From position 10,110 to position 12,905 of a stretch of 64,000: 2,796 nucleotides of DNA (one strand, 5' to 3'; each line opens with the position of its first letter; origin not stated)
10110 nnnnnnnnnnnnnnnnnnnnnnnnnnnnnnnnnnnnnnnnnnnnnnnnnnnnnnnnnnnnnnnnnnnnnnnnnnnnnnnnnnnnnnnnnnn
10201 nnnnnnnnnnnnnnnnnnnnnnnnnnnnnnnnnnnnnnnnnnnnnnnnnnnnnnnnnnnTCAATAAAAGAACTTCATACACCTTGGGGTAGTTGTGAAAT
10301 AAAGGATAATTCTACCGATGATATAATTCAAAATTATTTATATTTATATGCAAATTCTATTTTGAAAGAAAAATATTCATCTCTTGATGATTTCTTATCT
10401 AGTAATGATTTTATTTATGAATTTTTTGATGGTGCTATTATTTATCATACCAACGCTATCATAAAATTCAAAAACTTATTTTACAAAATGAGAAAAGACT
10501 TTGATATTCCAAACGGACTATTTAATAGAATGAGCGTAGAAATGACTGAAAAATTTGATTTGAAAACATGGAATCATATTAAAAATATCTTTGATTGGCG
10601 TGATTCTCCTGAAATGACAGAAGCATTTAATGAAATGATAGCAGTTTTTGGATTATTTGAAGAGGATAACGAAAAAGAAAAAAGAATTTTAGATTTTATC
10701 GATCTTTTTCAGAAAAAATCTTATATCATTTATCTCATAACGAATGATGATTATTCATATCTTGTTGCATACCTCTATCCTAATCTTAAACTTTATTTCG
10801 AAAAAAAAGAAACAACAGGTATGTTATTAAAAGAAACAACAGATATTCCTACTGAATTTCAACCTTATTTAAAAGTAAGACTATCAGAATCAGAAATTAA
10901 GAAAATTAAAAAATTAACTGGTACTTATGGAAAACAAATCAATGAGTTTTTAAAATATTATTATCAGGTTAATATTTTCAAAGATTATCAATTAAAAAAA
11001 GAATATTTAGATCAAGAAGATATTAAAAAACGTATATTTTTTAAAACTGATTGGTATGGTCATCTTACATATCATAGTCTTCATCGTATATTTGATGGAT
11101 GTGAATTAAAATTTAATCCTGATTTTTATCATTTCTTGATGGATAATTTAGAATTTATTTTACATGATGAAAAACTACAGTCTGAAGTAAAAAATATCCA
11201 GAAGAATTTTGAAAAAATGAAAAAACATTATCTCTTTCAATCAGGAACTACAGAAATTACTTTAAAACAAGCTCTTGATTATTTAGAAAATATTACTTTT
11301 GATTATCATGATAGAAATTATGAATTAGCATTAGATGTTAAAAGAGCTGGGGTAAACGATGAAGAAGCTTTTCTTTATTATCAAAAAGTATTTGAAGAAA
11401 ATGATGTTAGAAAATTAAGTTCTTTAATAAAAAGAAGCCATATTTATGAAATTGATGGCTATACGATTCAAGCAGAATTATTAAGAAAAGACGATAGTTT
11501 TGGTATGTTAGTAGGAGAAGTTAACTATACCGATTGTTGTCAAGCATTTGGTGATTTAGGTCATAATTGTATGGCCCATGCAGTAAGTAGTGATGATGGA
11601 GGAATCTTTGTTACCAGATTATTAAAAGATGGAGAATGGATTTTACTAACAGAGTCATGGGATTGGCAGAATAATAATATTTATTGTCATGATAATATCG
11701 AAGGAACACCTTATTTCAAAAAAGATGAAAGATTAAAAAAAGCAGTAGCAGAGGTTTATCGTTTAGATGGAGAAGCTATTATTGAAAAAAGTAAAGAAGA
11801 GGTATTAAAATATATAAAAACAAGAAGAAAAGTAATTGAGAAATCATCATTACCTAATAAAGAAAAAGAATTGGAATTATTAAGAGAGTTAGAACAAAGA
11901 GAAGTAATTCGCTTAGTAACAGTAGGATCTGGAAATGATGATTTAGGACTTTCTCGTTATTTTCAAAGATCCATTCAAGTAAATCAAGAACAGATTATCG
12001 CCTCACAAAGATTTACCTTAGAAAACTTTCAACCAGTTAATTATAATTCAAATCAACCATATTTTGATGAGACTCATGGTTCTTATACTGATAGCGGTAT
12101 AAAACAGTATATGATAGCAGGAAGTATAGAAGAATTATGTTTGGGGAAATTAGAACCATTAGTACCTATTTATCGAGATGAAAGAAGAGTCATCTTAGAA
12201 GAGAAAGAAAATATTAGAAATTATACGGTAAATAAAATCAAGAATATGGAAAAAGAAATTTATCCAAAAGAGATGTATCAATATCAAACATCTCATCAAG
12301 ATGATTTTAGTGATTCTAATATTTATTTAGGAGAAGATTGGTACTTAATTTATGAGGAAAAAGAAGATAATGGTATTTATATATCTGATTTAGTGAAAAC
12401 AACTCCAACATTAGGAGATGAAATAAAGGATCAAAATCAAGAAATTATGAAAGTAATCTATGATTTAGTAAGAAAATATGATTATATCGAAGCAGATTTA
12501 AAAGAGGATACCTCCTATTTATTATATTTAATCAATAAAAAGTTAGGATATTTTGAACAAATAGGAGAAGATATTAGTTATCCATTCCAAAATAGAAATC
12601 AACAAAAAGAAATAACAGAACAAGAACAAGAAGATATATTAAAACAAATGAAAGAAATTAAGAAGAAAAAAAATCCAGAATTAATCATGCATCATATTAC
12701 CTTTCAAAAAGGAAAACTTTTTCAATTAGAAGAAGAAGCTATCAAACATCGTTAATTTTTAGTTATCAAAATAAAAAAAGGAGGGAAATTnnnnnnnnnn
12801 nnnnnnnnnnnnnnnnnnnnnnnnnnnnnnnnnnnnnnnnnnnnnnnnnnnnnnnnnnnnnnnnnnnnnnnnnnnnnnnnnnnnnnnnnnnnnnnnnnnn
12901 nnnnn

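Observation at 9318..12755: Signal-less BspA-type LRR protein with ~12 near-identical 69-bp repeats and an 830-aa uncharacterised C-terminal domain carrying a Cys/His cluster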

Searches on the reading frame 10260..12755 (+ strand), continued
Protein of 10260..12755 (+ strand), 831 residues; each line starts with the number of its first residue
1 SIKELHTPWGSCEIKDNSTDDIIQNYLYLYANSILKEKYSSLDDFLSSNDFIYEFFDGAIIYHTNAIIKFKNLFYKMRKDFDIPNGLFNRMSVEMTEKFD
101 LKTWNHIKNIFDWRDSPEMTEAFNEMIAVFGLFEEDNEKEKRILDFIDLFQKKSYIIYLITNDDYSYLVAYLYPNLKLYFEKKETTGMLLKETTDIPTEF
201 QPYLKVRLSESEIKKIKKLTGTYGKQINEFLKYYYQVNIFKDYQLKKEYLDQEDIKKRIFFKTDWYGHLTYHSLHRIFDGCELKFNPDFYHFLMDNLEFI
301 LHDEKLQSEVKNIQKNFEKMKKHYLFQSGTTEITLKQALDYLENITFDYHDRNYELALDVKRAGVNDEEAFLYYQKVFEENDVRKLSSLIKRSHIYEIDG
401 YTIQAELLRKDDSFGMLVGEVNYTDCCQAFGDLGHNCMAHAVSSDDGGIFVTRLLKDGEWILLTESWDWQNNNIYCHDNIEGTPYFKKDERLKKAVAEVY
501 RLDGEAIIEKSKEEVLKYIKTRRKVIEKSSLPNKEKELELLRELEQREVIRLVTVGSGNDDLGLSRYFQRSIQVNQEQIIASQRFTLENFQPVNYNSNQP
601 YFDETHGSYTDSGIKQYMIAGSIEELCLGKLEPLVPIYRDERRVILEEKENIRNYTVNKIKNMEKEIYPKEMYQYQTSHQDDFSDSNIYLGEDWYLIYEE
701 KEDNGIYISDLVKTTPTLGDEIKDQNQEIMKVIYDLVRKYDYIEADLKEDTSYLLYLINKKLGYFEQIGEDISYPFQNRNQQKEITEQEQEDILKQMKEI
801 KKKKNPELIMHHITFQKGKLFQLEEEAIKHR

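Call 48: find_encoding_contigs(protein=P0071, flank=10000, max_places=2)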
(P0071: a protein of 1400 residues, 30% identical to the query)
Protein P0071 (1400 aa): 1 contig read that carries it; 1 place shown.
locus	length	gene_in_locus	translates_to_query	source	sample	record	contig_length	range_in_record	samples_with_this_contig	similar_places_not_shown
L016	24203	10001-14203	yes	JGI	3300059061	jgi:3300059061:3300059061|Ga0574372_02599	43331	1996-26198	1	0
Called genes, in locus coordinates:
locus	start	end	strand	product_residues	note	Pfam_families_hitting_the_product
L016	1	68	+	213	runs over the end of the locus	PF03167:UDG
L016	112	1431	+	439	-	PF01171:ATP_bind_3, PF11734:TilS_C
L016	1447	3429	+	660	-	PF06480:FtsH_ext, PF06068:TIP49 (faint), PF00004:AAA, PF07728:AAA_5 (faint), PF17862:AAA_lid_3, PF01434:Peptidase_M41, PF07498:Rho_N (weak)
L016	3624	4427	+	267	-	PF00142:Fer4_NifH (weak), PF01656:CbiA, PF02374:ArsA_ATPase (faint), PF06564:CBP_BcsQ, PF09140:MipZ (weak), PF10609:ParA, PF13614:AAA_31, PF09140:MipZ (weak)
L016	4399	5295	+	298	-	PF02195:ParB_N, PF17762:HTH_ParB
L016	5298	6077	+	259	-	PF21088:MS_channel_1st, PF00924:MS_channel_2nd, PF21082:MS_channel_3rd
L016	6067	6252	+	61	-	PF06107:DUF951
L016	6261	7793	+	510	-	PF03806:ABG_transport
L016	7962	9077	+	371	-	PF01926:MMR_HSR1, PF02421:FeoB_N, PF06071:YchF-GTPase_C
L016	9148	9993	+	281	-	-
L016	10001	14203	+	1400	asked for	-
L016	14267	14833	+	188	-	-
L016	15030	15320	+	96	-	PF01250:Ribosomal_S6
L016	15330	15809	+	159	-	PF00436:SSB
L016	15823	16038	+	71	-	PF01084:Ribosomal_S18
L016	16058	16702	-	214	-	PF00565:SNase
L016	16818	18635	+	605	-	PF00009:GTP_EFTU, PF01926:MMR_HSR1 (weak), PF03144:GTP_EFTU_D2, PF22042:EF-G_D2, PF14492:EFG_III (weak), PF00679:EFG_C, PF21018:BipA_C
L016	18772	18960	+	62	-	PF13451:zf_Tbcl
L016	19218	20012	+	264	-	-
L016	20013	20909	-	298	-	PF02645:DegV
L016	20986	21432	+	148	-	-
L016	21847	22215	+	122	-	-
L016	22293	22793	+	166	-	PF20935:DUF6847 (weak)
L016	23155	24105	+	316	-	PF08378:NERD, PF00570:HRDC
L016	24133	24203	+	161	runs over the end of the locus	PF00583:Acetyltransf_1, PF13673:Acetyltransf_10, PF13508:Acetyltransf_7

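Call 49: find_encoding_contigs(protein=P0023, flank=10000, max_places=2)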
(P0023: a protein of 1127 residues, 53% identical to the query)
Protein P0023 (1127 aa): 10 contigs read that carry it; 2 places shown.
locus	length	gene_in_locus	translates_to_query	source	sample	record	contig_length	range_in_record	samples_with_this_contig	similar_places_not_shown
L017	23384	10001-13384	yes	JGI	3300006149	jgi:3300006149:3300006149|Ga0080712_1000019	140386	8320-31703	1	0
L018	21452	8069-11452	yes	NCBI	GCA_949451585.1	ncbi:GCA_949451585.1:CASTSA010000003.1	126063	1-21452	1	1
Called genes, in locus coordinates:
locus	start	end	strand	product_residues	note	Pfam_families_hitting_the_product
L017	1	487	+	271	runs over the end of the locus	PF02673:BacA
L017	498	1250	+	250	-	PF02535:Zip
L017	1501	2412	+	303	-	PF27070:HTH_Rpn_C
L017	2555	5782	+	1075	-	PF13306:LRR_5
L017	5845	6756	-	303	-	PF11858:DUF3378, PF01351:RNase_HII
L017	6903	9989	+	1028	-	PF13306:LRR_5, PF13855:LRR_8 (faint), PF13306:LRR_5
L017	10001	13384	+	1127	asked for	PF13306:LRR_5, PF23952:LRR_EndoS (faint), PF12799:LRR_4 (faint), PF13306:LRR_5, PF13855:LRR_8 (weak), PF13306:LRR_5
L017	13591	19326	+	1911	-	PF08305:NPCBM, PF00754:F5_F8_type_C, PF22633:F5_F8_type_C_2, PF00754:F5_F8_type_C, PF22633:F5_F8_type_C_2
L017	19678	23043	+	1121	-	PF13306:LRR_5, PF12799:LRR_4 (faint), PF13855:LRR_8 (faint), PF13306:LRR_5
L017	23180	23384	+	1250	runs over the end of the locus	PF13306:LRR_5, PF13855:LRR_8 (faint), PF13306:LRR_5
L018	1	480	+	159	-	?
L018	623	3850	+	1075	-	PF13306:LRR_5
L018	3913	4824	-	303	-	PF11858:DUF3378, PF01351:RNase_HII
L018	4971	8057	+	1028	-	PF13306:LRR_5, PF13855:LRR_8 (faint), PF13306:LRR_5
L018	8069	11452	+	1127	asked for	PF13306:LRR_5, PF23952:LRR_EndoS (faint), PF12799:LRR_4 (faint), PF13306:LRR_5, PF13855:LRR_8 (weak), PF13306:LRR_5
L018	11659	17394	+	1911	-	PF08305:NPCBM, PF00754:F5_F8_type_C, PF22633:F5_F8_type_C_2, PF00754:F5_F8_type_C, PF22633:F5_F8_type_C_2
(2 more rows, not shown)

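Call 53: fold_search(model_id=the predicted structure, library=pdb)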
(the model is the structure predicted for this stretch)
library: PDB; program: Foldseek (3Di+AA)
matches with E <= 10: 677; with E <= 0.001: 0
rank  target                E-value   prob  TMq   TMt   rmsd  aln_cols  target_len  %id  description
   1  3tfy_A                1.4e-03  1.00  0.13  0.53   5.5       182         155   13  Naa50p amino-terminal acetyltransferase bound to substrate peptide fragment and CoA (released 2011-09-07)
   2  6wfg_C                1.8e-03  1.00  0.14  0.56   5.4       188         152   12  Crystal structure of human Naa50 in complex with an inhibitor (compound 3) identified using DNA encoded library techno (released 2020-07-01)
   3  6wfg_E                2.1e-03  1.00  0.14  0.57   5.1       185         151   12  Crystal structure of human Naa50 in complex with an inhibitor (compound 3) identified using DNA encoded library techno (released 2020-07-01)
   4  2psw_A                2.1e-03  1.00  0.14  0.54   5.4       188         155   13  Human MAK3 homolog in complex with CoA (released 2007-06-05)
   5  2ob0_C                2.3e-03  1.00  0.14  0.51   5.5       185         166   12  Human MAK3 homolog in complex with Acetyl-CoA (released 2006-12-26)
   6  6wf3_A                2.9e-03  1.00  0.14  0.58   5.1       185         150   12  Crystal structure of human Naa50 in complex with a cofactor derived inhibitor (compound 1) (released 2020-07-01)
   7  6wfk_A                3.1e-03  1.00  0.14  0.54   5.4       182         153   12  Crystal structure of human Naa50 in complex with CoA and an inhibitor (compound 4a) identified using DNA encoded libra (released 2020-07-01)
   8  6wf5_A                3.3e-03  1.00  0.14  0.54   5.2       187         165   13  Crystal structure of human Naa50 in complex with a truncated cofactor derived inhibitor (compound 2) (released 2020-07-01)
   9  2ob0_B                3.3e-03  1.00  0.14  0.55   5.4       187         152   12  Human MAK3 homolog in complex with Acetyl-CoA (released 2006-12-26)
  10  2ob0_A                4.3e-03  1.00  0.14  0.54   5.4       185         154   11  Human MAK3 homolog in complex with Acetyl-CoA (released 2006-12-26)
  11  1y9k_D                4.3e-03  1.00  0.12  0.48   7.3       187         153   14  IAA acetyltransferase from Bacillus cereus ATCC 14579 (released 2005-02-01)
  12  1tiq_B                6.3e-03  1.00  0.13  0.50   5.4       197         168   10  Crystal Structure of an Acetyltransferase (PaiA) in complex with CoA and DTT from Bacillus subtilis, Northeast Structu (released 2004-07-13)
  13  4e2a_A                6.3e-03  1.00  0.13  0.50   6.5       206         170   11  Crystal Structure of the Putative acetyltransferase from Streptococcus mutans (released 2013-03-13)
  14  4lua                  8.3e-03  1.00  0.14  0.59   6.1       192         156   11  Crystal structure of N-acetyltransferase from Staphylococcus aureus Mu50 (released 2014-06-18)
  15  1y9k_B                8.3e-03  1.00  0.13  0.52   7.1       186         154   13  IAA acetyltransferase from Bacillus cereus ATCC 14579 (released 2005-02-01)
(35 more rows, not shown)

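Call 68: search_protein_families(library=phrogs, proteins=[P0164, P0225, P0105, P0114, P0142], max_evalue=0.01)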
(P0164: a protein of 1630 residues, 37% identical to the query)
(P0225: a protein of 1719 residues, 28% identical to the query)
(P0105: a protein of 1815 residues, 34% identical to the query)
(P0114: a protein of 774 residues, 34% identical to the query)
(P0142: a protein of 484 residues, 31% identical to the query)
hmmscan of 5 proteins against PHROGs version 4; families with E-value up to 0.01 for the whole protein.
P0164 (1630 aa): 0 families

P0225 (1719 aa): 0 families

P0105 (1815 aa): 0 families

P0114 (774 aa): 0 families

P0142 (484 aa): 0 families

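Call 76: search_dna_similar(query=window:10260-12755:+, collection=plasmids, mode=protein, max_evalue=0.001, max_rows=15)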
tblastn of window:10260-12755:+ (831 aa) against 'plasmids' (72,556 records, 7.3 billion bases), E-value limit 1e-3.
No match.

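Call 77: search_dna_similar(query=window:10260-12755:+, collection=phages, mode=protein, max_evalue=0.001, max_rows=15)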
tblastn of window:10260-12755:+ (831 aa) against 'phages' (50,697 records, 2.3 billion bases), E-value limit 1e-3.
No match.

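Call 83: find_homologous_proteins(query=P0164, max_evalue=1e-10)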
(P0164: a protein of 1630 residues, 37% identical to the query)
Query P0164 (1630 aa): 150 proteins with E <= 1e-10 among 8000 candidates; the best 120 are listed.
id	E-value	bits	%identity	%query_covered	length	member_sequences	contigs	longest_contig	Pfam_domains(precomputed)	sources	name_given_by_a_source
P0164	0.0e+0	3715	100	100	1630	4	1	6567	-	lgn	-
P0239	0.0e+0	2569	70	100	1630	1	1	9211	-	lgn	-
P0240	0.0e+0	2277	61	100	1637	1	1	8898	-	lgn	-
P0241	0.0e+0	2276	61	100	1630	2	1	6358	-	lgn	-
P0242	0.0e+0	2274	61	100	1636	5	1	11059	-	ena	-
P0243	0.0e+0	2273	61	100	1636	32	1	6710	-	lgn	-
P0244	0.0e+0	2269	61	100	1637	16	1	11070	-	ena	-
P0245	0.0e+0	2269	61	100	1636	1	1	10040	-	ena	-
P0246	0.0e+0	2258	61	100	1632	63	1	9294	-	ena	-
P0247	0.0e+0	2255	60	100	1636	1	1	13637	-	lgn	-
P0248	0.0e+0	2254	61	100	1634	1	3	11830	-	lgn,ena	-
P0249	0.0e+0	2254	60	100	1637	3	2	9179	-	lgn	-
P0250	0.0e+0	2242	60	100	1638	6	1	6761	-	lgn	-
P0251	0.0e+0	2234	60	100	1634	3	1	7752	-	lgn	-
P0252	0.0e+0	2230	60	100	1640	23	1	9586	-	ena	-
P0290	0.0e+0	2085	58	100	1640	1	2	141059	-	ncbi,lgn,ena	-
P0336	3.1e-192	660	34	68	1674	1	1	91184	-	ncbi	-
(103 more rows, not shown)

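Call 84: find_encoding_contigs(protein=P0290, flank=8000, max_places=2)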
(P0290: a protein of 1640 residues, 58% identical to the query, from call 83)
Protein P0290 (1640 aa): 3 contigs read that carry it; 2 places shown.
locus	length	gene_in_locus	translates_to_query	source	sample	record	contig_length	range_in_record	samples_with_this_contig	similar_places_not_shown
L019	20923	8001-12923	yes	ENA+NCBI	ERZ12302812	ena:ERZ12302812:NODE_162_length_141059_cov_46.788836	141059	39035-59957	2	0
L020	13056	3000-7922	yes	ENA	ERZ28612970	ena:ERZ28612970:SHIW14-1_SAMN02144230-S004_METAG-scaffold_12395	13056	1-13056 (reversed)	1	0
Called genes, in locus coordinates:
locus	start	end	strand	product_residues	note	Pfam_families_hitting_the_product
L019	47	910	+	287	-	-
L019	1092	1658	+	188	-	PF00440:TetR_N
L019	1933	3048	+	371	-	-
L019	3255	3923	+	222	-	PF02224:Cytidylate_kin, PF13238:AAA_18 (weak), PF13207:AAA_17 (faint)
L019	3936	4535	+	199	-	PF01553:Acyltransferase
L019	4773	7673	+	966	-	PF00005:ABC_tran (faint), PF02463:SMC_N (faint), PF03193:RsgA_GTPase (faint), PF13191:AAA_16 (faint), PF13304:AAA_21 (faint), PF13555:AAA_29 (faint), PF17760:UvrA_inter, PF17755:UvrA_DNA-bind, +1 more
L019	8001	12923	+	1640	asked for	-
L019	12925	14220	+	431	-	PF00171:Aldedh (weak)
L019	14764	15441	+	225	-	PF17761:DUF1016_N, PF06250:YhcG_C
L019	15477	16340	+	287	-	PF02498:Bro-N (weak)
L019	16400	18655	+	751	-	PF23139:OB_YrrC, PF14490:HHH_RecD2, PF02562:PhoH (weak), PF05970:PIF1, PF13245:AAA_19, PF13604:AAA_30, PF18335:SH3_13, PF13538:UvrD_C_2, +6 more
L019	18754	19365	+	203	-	PF00156:Pribosyltran (weak)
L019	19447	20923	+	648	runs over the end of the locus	PF07693:KAP_NTPase (weak)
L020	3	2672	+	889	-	?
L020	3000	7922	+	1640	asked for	-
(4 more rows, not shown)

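Call 85: find_encoding_contigs(protein=P0336, flank=8000, max_places=2)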
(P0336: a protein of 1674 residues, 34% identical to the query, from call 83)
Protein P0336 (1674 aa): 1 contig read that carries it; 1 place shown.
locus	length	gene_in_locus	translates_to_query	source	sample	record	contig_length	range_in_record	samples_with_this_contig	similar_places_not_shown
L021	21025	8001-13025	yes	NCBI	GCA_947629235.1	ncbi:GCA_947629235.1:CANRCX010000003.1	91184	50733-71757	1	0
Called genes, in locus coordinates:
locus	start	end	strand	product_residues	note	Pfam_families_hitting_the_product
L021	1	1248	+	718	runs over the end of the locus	PF17764:PriA_3primeBD, PF00270:DEAD, PF04851:ResIII, PF18319:Zn_ribbon_PriA, PF00271:Helicase_C, PF18074:PriA_C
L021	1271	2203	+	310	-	PF00551:Formyl_trans_N, PF02911:Formyl_trans_C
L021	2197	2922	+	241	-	-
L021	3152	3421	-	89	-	PF15738:YafQ_toxin, PF05016:ParE_toxin (weak)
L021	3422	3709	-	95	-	PF04221:RelB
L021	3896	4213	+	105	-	PF05103:DivIVA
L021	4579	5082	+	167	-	PF12844:HTH_19 (weak), PF13413:HTH_25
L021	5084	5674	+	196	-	PF01066:CDP-OH_P_transf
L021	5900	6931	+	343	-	PF00154:RecA_N, PF06745:ATPase (weak), PF08423:Rad51, PF27531:MT3502_N (weak), PF21096:RecA_C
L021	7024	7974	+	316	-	PF02557:VanY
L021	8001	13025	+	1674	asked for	-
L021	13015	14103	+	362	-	PF00171:Aldedh (faint)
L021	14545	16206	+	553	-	PF03485:Arg_tRNA_synt_N, PF09334:tRNA-synt_1g (faint), PF00750:tRNA-synt_1d, PF01921:tRNA-synt_1f (faint), PF05746:DALR_1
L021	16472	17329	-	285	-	PF12686:DUF3800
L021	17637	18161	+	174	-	PF06210:DUF1003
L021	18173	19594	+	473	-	PF02517:Rce1-like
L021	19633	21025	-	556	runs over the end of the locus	PF00753:Lactamase_B, PF23023:Anti-Pycsar_Apyc1 (weak), PF12706:Lactamase_B_2 (weak), PF22505:RNase_J_b_CASP, PF07521:RMMBL, PF17770:RNase_J_C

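Call 86: search_protein_families(library=pfam, proteins=[L019:12925-14220:+, L021:13015-14103:+, L016:9148-9993:+, L016:14267-14833:+, L001:12684-14357:+], max_evalue=0.01)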
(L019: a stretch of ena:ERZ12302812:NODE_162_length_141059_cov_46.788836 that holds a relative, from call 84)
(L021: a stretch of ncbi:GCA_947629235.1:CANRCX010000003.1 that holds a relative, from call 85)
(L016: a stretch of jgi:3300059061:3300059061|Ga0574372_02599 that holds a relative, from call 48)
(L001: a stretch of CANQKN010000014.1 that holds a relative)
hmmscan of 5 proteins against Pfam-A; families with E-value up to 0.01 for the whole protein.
L019:12925-14220:+ (431 aa): 1 family
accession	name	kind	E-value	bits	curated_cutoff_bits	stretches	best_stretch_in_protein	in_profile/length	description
PF00171.27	Aldedh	-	1e-08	34.6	23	1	249-298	377-426/461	Aldehyde dehydrogenase family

L021:13015-14103:+ (362 aa): 1 family
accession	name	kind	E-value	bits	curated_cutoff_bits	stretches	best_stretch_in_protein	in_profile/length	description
PF00171.27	Aldedh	-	3e-07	29.8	23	1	251-302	377-428/461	Aldehyde dehydrogenase family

L016:9148-9993:+ (281 aa): 0 families

L016:14267-14833:+ (188 aa): 0 families

L001:12684-14357:+ (557 aa): 0 families

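Call 92: find_related_loci(query=A2, collection=metagenome_contigs, flank=6000)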
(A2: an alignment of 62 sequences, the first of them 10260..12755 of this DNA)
Query A2 (831 aa) in metagenome_contigs; peptide patterns used: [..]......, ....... (x = any residue, [..] = any of these).
120 stretches matched a pattern, but none encodes a relative of the query by tblastn (E <= 1e-3).

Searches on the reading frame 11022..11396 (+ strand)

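Call 81: search_protein_families(library=pfam, proteins=[window:11022-11396:+], max_evalue=10)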
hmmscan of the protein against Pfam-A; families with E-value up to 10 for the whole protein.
window:11022-11396:+ (125 aa): 5 families
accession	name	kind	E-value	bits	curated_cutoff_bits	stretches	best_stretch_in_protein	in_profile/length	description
PF05903.20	Peptidase_C97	-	0.011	16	29.2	1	66-102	72-105/151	PPPDE putative peptidase domain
PF24580.1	DUF7607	-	0.033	14.8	27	1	50-102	49-101/110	Domain of unknown function (DUF7607)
PF12739.12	TRAPPC-Trs85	-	0.047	13.3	26.7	1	32-92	175-234/453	ER-Golgi trafficking TRAPP I complex 85 kDa subunit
PF18151.6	DUF5601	-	0.078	13.5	23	1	63-90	32-58/65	Domain of unknown function (DUF5601)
PF10674.14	Ycf54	-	0.12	13.1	25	1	36-70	3-37/92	Ycf54 protein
